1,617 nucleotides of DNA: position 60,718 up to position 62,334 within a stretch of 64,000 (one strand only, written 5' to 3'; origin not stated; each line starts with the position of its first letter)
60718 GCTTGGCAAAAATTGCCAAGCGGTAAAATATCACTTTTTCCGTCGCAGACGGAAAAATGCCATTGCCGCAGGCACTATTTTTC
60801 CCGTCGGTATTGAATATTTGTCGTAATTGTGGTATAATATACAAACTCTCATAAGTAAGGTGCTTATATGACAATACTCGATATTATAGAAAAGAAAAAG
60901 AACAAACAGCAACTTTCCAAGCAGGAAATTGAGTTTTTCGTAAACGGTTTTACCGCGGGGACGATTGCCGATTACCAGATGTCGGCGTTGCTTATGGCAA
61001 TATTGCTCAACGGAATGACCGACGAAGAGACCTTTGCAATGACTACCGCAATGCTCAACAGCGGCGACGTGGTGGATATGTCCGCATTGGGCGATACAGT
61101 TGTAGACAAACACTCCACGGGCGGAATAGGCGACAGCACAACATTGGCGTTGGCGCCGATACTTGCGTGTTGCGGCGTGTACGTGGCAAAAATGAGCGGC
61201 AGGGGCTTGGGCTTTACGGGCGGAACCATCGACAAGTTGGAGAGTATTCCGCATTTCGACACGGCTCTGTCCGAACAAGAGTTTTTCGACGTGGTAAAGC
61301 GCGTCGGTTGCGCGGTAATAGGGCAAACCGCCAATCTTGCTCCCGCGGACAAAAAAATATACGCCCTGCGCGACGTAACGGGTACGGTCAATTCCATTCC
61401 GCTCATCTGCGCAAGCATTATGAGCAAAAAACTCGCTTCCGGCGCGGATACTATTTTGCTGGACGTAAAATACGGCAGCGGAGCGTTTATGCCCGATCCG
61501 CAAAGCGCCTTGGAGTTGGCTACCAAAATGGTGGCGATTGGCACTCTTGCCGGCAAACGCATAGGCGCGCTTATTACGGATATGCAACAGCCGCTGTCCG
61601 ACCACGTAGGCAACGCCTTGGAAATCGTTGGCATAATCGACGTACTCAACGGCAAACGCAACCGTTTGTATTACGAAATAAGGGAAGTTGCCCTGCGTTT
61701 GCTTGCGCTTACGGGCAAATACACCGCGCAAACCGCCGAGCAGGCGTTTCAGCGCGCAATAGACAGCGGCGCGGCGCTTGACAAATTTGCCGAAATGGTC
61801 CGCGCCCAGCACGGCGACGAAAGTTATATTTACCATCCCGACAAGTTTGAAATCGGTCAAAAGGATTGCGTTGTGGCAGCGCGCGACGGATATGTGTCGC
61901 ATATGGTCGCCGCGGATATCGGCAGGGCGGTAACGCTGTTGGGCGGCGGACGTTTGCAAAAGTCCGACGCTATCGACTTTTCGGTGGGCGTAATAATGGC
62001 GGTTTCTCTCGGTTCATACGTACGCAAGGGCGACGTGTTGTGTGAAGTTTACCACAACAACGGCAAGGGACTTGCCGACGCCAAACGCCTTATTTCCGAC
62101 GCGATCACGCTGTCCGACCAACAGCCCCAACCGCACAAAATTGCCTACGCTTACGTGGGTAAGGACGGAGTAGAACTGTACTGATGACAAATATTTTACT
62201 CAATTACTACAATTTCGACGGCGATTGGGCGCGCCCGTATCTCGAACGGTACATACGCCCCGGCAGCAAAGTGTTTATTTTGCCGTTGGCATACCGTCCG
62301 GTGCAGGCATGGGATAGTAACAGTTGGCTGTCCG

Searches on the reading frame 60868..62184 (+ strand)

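Call 31: search_protein_families(library=pfam, proteins=[window:60868-62184:+], max_evalue=0.001)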
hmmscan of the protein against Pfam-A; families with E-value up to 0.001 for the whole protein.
window:60868-62184:+ (438 aa): 3 families
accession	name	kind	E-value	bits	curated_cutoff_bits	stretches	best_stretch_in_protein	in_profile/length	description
PF00591.27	Glycos_transf_3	-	2.6e-37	129.3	27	1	77-303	3-252/253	Glycosyl transferase family, a/b domain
PF02885.22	Glycos_trans_3N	-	8.4e-22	77.1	26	1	5-66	2-63/63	Glycosyl transferase family, helical bundle domain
PF07831.19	PYNP_C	-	5.5e-18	64.9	27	1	342-415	1-74/75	Pyrimidine nucleoside phosphorylase C-terminal domain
